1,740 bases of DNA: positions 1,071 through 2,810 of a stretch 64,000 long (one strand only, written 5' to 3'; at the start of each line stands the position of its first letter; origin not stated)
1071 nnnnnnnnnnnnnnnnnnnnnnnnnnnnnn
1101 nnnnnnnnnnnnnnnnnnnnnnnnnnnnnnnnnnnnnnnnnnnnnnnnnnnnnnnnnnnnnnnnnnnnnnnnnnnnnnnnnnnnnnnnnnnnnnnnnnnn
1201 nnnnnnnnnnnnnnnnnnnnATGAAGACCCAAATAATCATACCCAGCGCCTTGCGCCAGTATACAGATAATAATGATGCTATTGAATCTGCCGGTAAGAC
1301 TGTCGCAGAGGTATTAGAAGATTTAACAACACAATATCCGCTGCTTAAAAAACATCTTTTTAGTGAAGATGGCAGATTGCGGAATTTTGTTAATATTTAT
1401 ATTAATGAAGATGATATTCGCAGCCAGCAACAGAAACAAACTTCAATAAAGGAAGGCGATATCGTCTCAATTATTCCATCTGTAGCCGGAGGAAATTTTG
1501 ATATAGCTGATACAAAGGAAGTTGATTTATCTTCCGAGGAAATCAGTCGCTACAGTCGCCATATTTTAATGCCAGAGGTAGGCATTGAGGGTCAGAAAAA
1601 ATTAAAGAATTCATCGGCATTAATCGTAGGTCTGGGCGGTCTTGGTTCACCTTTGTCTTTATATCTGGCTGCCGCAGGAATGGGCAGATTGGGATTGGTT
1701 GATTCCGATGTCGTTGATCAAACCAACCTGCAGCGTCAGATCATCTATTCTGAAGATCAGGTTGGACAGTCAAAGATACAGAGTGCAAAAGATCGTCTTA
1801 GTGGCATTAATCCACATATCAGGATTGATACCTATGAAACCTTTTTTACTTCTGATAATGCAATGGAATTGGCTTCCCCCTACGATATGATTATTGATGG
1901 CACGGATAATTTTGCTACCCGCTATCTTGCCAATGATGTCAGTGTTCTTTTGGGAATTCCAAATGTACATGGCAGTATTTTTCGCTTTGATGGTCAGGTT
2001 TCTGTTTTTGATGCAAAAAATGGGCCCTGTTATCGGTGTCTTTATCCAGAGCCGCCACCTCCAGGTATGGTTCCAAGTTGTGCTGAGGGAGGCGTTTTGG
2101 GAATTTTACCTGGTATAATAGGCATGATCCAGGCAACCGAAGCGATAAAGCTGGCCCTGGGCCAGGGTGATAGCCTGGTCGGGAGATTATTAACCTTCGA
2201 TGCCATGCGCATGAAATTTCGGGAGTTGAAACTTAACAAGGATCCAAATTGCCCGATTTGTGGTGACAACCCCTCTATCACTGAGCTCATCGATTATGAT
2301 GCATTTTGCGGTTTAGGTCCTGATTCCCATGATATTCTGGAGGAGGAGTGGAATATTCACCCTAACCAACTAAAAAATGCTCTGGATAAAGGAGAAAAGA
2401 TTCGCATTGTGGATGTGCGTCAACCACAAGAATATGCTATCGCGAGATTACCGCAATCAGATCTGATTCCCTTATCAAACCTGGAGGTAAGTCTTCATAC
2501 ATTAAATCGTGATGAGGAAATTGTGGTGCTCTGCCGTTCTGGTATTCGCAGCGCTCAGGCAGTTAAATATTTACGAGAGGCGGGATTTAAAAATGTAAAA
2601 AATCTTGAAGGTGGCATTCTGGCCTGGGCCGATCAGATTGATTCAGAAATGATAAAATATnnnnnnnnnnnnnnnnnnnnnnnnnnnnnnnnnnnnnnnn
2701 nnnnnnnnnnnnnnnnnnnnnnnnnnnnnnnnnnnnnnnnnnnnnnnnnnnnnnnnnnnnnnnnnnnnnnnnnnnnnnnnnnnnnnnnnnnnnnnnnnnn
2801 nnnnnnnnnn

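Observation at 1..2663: CysM - JAMM protease - (CysO fused to MoeZ): sulfur-carrier-protein cysteine biosynthesis with the carrier covalently fused to its own E1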

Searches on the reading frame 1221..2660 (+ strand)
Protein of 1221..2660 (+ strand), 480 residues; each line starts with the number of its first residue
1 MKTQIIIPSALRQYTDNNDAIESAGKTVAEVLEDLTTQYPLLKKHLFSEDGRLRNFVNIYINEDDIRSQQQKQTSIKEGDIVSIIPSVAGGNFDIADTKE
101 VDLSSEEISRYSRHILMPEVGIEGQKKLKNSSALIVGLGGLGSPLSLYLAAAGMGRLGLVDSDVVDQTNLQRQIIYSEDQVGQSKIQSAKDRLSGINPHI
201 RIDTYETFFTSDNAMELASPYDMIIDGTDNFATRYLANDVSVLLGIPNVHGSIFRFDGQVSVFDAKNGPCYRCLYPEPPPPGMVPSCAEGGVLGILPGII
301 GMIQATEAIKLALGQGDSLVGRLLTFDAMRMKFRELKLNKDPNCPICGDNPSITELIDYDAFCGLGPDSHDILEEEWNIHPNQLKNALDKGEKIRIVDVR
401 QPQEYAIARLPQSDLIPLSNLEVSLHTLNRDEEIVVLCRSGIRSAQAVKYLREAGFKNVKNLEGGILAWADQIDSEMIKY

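Call 7: search_protein_families(library=pfam, proteins=[window:1221-2660:+], max_evalue=0.01)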
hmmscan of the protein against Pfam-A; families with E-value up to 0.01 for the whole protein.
window:1221-2660:+ (480 aa): 4 families
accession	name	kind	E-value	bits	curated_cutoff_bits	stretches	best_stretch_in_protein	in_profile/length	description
PF00899.27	ThiF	-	4.8e-81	271.9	28.1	1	111-345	1-237/238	ThiF family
PF00581.25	Rhodanese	-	3e-19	69.8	22.2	1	381-471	2-101/102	Rhodanese-like domain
PF02597.26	ThiS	-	2.5e-14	54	22.5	1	6-91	2-76/76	ThiS family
PF09138.17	Urm1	-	0.00073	20.3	21.8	1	24-91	29-96/96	Urm1 (Ubiquitin related modifier)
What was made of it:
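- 1551..2255 (+): E1-like adenylation domain (ThiF/MoeB fold), aa 111-345. It has the nucleotide-binding G137-x-G139-G140 motif, D229, a Cys4 zinc site (C270, C273, C344, C347) and the crossover-loop residue C287 (nt 2079..2081). Pfam ThiF, E 4.8e-81 (call 7).
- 2361..2633 (+): C-terminal rhodanese (sulfurtransferase) domain, aa 381-471, with active-site C438 (nt 2532..2534) in the loop C-R-S-G-I-R-S. Pfam Rhodanese, E 3e-19 (call 7).
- On CysO/CysM/Mec+/MoeZ-type sulfur-carrier-protein cysteine biosynthesis: Pfam ThiS, aa 6-91 (call 7). ThiF and Rhodanese domains (call 7).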

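Call 8: search_protein_families(library=ncbifam, proteins=[window:1221-2660:+], max_evalue=0.01)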
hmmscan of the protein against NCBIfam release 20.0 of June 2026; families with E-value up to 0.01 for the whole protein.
window:1221-2660:+ (480 aa): 41 families (the best 25 are shown)
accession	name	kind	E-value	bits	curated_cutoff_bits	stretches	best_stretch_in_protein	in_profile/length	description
NF005646.0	PRK07411.1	equivalog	4.1e-151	503.5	633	1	97-480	5-390/390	molybdopterin-synthase adenylyltransferase MoeB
NF005902.0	PRK07878.1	equivalog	2.8e-147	490.7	647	1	102-480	14-392/392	adenylyltransferase/sulfurtransferase MoeZ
NF006444.0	PRK08762.1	equivalog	1.7e-139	464.8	449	2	102-364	119-384/387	molybdopterin-synthase adenylyltransferase MoeB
NF047750.1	SAMPActivE1UbaA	equivalog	1.9e-103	345.5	450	1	101-365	3-267/270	SAMP-activating enzyme E1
NF004281.0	PRK05690.1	subfamily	3.7e-90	301.5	266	1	102-348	4-249/250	molybdopterin-synthase adenylyltransferase MoeB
NF004111.0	PRK05600.1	equivalog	1.4e-77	261.3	437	1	100-467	11-369/371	ThiF family adenylyltransferase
TIGR02356.1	adenyl_thiF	equivalog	4.8e-71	238.3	275.25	1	110-311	1-202/203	thiazole biosynthesis adenylyltransferase ThiF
TIGR02355.1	moeB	equivalog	5.8e-69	232.1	376.55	1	107-347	1-240/240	molybdopterin-synthase adenylyltransferase MoeB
NF006204.0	PRK08328.1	equivalog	4.5e-46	157.3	339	1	103-333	2-226/231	hypothetical protein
NF009123.0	PRK12475.1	subfamily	4.8e-46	157.6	510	1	109-354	3-250/338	MoeB/ThiF family adenylyltransferase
NF006395.0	PRK08644.1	equivalog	6e-27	94.7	159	1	116-235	16-134/215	sulfur carrier protein ThiS adenylyltransferase ThiF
TIGR02354.1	thiF_fam2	equivalog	4.7e-24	85.4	152.2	1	125-236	16-126/200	thiamine biosynthesis protein ThiF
NF006077.0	PRK08223.1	equivalog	1.9e-18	66.4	266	1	121-266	19-166/296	hypothetical protein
NF045521.1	rhoda_near_glyco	subfamily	4.5e-17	62.2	145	1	380-472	21-111/144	rhodanese homology domain-containing protein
NF041918.1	SAMP1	equivalog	1.2e-15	57.8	60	1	22-91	22-91/91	ubiquitin-like small modifier protein 1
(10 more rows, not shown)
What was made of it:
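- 1221..2663 (+): Fusion gene, 480 aa: CysO-like ubiquitin-fold sulfur carrier, linker, MoeZ/MoeB-type E1 adenylyltransferase, rhodanese. Pfam and NCBIfam (calls 7, 8).
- On CysO/CysM/Mec+/MoeZ-type sulfur-carrier-protein cysteine biosynthesis: 490.7 bits to the MoeZ model NF005902, which is below its equivalog cutoff of 647 (call 8).
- The NCBIfam model PRK08762 (MoeB) is passed, at 464.8 bits against a cutoff of 449 (call 8). The Ubl also resembles SAMP1 (call 8).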

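Call 9: find_homologous_proteins(query=window:1221-2660:+, max_evalue=1e-10)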
Query window:1221-2660:+ (480 aa): 8000 proteins with E <= 1e-10 among 8000 candidates; the best 120 are listed.
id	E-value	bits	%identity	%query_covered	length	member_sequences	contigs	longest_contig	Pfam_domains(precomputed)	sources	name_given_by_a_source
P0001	0.0e+0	1078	100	100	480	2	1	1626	PF02597.27,PF00899.28,PF00581.26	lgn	-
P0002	2.3e-286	968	89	100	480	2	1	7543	PF02597.27,PF00899.28,PF00581.26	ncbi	-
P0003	3.4e-276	934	85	100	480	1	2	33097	PF02597.27,PF00899.28,PF00581.26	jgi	-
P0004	3.8e-259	878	79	100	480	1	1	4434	PF02597.27,PF00899.28,PF00581.26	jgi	jgi:adenylyltransferase/sulfurtransferase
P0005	8.9e-258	874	79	100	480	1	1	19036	PF02597.27,PF00899.28,PF00581.26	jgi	jgi:adenylyltransferase/sulfurtransferase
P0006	3.7e-256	868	78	100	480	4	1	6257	PF02597.27,PF00899.28,PF00581.26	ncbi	-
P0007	2.1e-254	863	77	100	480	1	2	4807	PF02597.27,PF00899.28,PF00581.26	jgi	jgi:adenylyltransferase/sulfurtransferase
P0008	2.3e-253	859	77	100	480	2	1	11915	PF02597.27,PF00899.28,PF00581.26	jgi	-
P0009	4.7e-253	858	78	100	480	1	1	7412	PF02597.27,PF00899.28,PF00581.26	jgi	jgi:adenylyltransferase/sulfurtransferase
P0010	8.3e-253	857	76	100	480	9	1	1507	PF02597.27,PF00899.28,PF00581.26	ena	-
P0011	9.0e-252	854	76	100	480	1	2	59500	PF02597.27,PF00899.28,PF00581.26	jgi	-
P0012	9.6e-252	854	76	100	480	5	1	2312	PF02597.27,PF00899.28,PF00581.26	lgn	-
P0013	2.1e-250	849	76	100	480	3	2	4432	PF02597.27,PF00899.28,PF00581.26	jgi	jgi:MoaD family protein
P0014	3.7e-250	849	76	100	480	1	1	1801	PF02597.27,PF00899.28,PF00581.26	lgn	-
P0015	2.2e-249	846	75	100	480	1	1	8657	PF02597.27,PF00899.28,PF00581.26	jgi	jgi:adenylyltransferase/sulfurtransferase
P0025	2.4e-205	701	63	100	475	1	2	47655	PF02597.27,PF00899.28,PF00581.26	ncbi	-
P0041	3.4e-201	687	64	99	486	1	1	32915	PF02597.27,PF00899.28,PF00581.26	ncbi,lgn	-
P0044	5.2e-201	687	62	100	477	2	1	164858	PF02597.27,PF00899.28,PF00581.26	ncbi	-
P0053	1.0e-199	682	63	99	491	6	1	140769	PF02597.27,PF00899.28,PF00581.26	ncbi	-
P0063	2.6e-198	678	63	100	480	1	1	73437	PF02597.27,PF00899.28,PF00581.26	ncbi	-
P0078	5.2e-197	673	61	100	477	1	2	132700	PF02597.27,PF00899.28,PF00581.26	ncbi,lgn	-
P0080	6.7e-197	673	60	100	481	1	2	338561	PF02597.27,PF00899.28,PF00581.26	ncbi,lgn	-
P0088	2.6e-196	671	61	100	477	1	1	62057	PF02597.27,PF00899.28,PF00581.26,PF09138.18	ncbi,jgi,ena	-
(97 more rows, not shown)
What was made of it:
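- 1221..2663 (+): 119 of the 120 best homologues have the same architecture (call 9).
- Checked: Of the 120 best database homologues (59-100% identity, 474-500 aa), 119 have the same three-domain architecture (call 9).
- GenBank names for homologues are 'molybdopterin-synthase adenylyltransferase MoeB' (call 9).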

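Call 18: find_related_loci(query=A1, collection=genome_contigs, flank=6000)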
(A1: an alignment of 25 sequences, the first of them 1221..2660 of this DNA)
Query A1 (480 aa) in genome_contigs; peptide patterns used: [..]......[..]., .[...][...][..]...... (x = any residue, [..] = any of these).
600 stretches matched a pattern (row limit reached: there are more); 598 encode a relative of the query (tblastn E <= 1e-3); the best 80 are kept; 80 distinct loci.
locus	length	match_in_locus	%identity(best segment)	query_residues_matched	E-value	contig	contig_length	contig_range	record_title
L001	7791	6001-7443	61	1-480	0e+0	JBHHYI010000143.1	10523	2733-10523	MAG: bacterium isolate Maj_2_bin.63 NODE_3595_length_10523_cov_24.279423, whole genome shotgun sequence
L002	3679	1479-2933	63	4-480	0e+0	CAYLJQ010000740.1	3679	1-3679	MAG TPA_asm: uncultured Heliomicrobium sp. isolate binchicken_co328_55 genome assembly, contig: NODE_25576_length_3679_c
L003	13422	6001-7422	61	4-480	0e+0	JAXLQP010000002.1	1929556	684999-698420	MAG: Blastocatellia bacterium isolate STL-ACI6 C1.198.fa-2, whole genome shotgun sequence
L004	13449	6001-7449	57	1-480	0e+0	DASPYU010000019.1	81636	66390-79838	MAG TPA_asm: Thermoplasmata archaeon isolate SMAG_U11601 k141_1443799, whole genome shotgun sequence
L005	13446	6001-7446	58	1-480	0e+0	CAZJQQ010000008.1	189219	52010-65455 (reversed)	MAG TPA_asm: uncultured Clostridia bacterium isolate SRP119689_co1_191 genome assembly, contig: NODE_38_length_189219_co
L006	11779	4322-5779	59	5-480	0e+0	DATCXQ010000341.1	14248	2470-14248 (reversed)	MAG TPA_asm: Blastocatellia bacterium isolate SMAG_U7443 k141_1047747, whole genome shotgun sequence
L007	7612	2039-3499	57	1-480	0e+0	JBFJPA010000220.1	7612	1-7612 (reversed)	MAG: Longimicrobiales bacterium isolate Mix_sand18.2022.04.D.4 k141_4214727_length_7612_cov_10.0000, whole genome shotgu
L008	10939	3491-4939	59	1-480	0e+0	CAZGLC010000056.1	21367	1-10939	MAG TPA_asm: uncultured Bifidobacteriaceae bacterium isolate ERP125453_co2_124 genome assembly, contig: NODE_777_length_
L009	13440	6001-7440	57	1-480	0e+0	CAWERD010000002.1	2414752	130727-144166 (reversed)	MAG: Vicinamibacterales bacterium isolate MFD09212.bin.1.144 genome assembly, contig: contig_3066, whole genome shotgun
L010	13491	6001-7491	57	1-480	0e+0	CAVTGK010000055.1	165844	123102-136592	MAG: uncultured Acidobacteriota bacterium isolate MFD09267.bin.2.138 genome assembly, contig: contig_66007, whole genome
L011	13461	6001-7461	58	1-480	0e+0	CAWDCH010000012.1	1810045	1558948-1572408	MAG: Vicinamibacteria bacterium isolate MFD04850.bin.1.102 genome assembly, contig: contig_1788, whole genome shotgun se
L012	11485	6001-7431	56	3-480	0e+0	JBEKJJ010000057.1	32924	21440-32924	MAG: Bryobacteraceae bacterium isolate SPRUCE 320 SPRUCE_320_57, whole genome shotgun sequence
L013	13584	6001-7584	55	1-480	0e+0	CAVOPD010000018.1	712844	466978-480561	MAG: uncultured Acidobacteriota bacterium isolate MFD00392.bin.2.10 genome assembly, contig: contig_7714, whole genome s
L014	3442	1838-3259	57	5-480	0e+0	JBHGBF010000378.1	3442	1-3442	MAG: Acidobacteriota bacterium isolate SBS.BIN.3 SBSBIN3_contig_378, whole genome shotgun sequence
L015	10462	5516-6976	56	1-480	0e+0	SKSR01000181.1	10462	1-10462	MAG: Gemmatimonadetes bacterium isolate CSSed162cmA_526 CSSed16-2cmA-23005, whole genome shotgun sequence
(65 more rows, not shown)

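Call 26: find_encoding_contigs(protein=P0002, flank=6000, max_places=3)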
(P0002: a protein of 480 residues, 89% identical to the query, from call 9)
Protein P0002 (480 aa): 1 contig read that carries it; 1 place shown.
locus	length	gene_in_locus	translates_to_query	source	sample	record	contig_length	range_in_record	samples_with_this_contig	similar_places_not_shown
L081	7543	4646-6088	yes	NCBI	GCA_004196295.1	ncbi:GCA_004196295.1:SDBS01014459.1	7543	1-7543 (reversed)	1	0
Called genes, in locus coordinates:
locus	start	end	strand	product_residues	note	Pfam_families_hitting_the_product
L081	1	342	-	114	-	?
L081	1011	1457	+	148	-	PF01797:Y1_Tnp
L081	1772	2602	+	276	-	PF02129:Peptidase_S15 (faint), PF02230:Abhydrolase_2 (faint), PF12146:Hydrolase_4, PF00561:Abhydrolase_1, PF12697:Abhydrolase_6, PF00326:Peptidase_S9 (faint)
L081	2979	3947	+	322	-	PF00291:PALP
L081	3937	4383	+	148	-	PF01398:JAB (weak), PF14464:Prok-JAB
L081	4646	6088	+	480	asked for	PF02597:ThiS, PF00899:ThiF, PF00581:Rhodanese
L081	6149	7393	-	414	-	PF12704:MacB_PCD, PF02687:FtsX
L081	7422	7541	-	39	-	?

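Call 27: find_encoding_contigs(protein=P0003, flank=8000, max_places=3)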
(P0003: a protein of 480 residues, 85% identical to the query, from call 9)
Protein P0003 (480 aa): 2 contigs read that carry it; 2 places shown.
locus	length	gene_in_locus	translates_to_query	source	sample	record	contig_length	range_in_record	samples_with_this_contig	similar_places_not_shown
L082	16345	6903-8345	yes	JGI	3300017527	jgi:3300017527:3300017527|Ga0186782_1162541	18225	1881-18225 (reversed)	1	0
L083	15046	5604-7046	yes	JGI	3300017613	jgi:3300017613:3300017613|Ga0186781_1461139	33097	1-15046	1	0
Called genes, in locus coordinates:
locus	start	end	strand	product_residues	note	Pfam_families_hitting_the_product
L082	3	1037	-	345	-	?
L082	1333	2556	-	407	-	PF07690:MFS_1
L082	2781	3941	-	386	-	PF01208:URO-D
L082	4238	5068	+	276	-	PF02129:Peptidase_S15 (faint), PF05448:AXE1 (faint), PF02230:Abhydrolase_2 (faint), PF12146:Hydrolase_4, PF00561:Abhydrolase_1, PF12697:Abhydrolase_6, PF00326:Peptidase_S9 (faint)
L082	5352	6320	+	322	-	PF00291:PALP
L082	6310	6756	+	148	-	PF01398:JAB, PF14464:Prok-JAB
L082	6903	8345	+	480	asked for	PF02597:ThiS, PF00899:ThiF, PF00581:Rhodanese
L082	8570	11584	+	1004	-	PF01979:Amidohydro_1, PF07969:Amidohydro_3 (weak), PF01979:Amidohydro_1, PF07969:Amidohydro_3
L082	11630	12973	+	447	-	PF01979:Amidohydro_1, PF07969:Amidohydro_3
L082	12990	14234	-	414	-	PF12704:MacB_PCD, PF02687:FtsX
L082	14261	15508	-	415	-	PF12704:MacB_PCD, PF02687:FtsX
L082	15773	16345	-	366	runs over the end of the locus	PF25917:BSH_RND (weak), PF25973:BSH_CzcB (weak), PF25990:Beta-barrel_YknX (weak)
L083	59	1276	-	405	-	PF07690:MFS_1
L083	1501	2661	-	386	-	PF01208:URO-D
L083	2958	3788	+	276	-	PF02129:Peptidase_S15 (faint), PF05448:AXE1 (faint), PF02230:Abhydrolase_2 (faint), PF12146:Hydrolase_4, PF00561:Abhydrolase_1, PF12697:Abhydrolase_6, PF00326:Peptidase_S9 (faint)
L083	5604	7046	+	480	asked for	PF02597:ThiS, PF00899:ThiF, PF00581:Rhodanese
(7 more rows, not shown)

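Call 31: list_cluster_members(proteins=[P0002, P0006, P0025, P0044, P0041, P0053, P0063, P0080, P0078, P0088])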
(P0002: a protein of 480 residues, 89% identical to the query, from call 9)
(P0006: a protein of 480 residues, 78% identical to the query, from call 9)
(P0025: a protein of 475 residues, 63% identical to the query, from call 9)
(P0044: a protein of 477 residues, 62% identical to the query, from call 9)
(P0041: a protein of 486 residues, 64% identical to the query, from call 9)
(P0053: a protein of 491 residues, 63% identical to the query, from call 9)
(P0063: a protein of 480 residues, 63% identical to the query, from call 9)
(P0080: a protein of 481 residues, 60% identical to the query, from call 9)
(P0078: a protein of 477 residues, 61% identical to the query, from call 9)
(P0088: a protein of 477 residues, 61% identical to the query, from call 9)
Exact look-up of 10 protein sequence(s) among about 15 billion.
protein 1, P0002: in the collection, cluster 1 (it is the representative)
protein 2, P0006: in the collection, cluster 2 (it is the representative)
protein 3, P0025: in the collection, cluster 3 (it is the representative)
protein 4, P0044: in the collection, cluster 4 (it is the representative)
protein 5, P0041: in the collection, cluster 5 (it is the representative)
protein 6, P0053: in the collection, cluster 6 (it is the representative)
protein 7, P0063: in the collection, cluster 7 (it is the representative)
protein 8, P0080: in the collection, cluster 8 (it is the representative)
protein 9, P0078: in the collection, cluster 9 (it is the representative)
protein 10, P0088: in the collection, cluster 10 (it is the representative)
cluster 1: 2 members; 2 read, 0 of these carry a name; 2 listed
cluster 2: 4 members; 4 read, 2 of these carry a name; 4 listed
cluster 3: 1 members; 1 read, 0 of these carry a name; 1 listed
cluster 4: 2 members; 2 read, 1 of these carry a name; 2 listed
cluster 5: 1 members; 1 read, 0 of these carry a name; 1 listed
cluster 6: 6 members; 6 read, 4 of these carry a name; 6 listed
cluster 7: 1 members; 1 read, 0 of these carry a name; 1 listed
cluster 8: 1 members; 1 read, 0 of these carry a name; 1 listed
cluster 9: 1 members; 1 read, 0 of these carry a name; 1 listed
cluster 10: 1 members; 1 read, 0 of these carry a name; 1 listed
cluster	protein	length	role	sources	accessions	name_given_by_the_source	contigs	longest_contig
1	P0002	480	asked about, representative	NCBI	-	-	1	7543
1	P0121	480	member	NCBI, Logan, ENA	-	-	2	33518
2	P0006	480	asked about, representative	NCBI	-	-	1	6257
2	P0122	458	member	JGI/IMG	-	adenylyltransferase/sulfurtransferase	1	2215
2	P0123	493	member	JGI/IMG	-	adenylyltransferase/sulfurtransferase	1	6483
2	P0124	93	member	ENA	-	-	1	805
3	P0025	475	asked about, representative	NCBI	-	-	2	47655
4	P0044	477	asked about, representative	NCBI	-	-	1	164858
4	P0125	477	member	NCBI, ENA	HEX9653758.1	MAG TPA: molybdopterin-synthase adenylyltransferase MoeB [bacterium]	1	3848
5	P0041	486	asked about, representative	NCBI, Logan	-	-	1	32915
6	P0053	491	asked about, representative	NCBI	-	-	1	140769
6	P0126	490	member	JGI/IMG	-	adenylyltransferase/sulfurtransferase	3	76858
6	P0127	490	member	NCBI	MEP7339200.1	MAG: ubiquitin-like small modifier protein 1 [Acidobacteriota bacterium]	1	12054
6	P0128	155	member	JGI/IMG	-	adenylyltransferase/sulfurtransferase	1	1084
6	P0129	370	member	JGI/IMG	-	adenylyltransferase/sulfurtransferase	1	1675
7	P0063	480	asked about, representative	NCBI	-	-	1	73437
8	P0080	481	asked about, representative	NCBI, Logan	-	-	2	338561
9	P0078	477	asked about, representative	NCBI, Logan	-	-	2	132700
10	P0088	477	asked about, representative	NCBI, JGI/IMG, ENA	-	-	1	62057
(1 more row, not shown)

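Call 36: search_solved_structures(query=window:1509-2660:+, max_evalue=1e-20, show_alignments=1)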
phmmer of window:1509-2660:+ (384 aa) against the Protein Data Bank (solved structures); distinct sequences matched with E-value up to 1e-20: 7.
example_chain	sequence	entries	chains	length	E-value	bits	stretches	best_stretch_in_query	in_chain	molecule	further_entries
6yub_A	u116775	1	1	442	3.8e-60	207.1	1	5-219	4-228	Adenylyltransferase and sulfurtransferase uba4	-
1jw9_B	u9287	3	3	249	4.4e-59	203.6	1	6-252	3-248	MOLYBDOPTERIN BIOSYNTHESIS MOEB PROTEIN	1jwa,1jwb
6yub_B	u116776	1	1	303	6.5e-53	183.3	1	5-219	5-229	Adenylyltransferase and sulfurtransferase uba4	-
1zfn_A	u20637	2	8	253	9.6e-52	179.4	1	9-254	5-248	Adenylyltransferase thiF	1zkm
1zud_1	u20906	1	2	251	1.2e-51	179.1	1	10-254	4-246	Adenylyltransferase thiF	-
6yuc_D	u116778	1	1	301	3.9e-51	177.4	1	6-219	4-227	Adenylyltransferase and sulfurtransferase uba4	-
6z6s_DDD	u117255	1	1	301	3.9e-51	177.4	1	6-219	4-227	Adenylyltransferase and sulfurtransferase uba4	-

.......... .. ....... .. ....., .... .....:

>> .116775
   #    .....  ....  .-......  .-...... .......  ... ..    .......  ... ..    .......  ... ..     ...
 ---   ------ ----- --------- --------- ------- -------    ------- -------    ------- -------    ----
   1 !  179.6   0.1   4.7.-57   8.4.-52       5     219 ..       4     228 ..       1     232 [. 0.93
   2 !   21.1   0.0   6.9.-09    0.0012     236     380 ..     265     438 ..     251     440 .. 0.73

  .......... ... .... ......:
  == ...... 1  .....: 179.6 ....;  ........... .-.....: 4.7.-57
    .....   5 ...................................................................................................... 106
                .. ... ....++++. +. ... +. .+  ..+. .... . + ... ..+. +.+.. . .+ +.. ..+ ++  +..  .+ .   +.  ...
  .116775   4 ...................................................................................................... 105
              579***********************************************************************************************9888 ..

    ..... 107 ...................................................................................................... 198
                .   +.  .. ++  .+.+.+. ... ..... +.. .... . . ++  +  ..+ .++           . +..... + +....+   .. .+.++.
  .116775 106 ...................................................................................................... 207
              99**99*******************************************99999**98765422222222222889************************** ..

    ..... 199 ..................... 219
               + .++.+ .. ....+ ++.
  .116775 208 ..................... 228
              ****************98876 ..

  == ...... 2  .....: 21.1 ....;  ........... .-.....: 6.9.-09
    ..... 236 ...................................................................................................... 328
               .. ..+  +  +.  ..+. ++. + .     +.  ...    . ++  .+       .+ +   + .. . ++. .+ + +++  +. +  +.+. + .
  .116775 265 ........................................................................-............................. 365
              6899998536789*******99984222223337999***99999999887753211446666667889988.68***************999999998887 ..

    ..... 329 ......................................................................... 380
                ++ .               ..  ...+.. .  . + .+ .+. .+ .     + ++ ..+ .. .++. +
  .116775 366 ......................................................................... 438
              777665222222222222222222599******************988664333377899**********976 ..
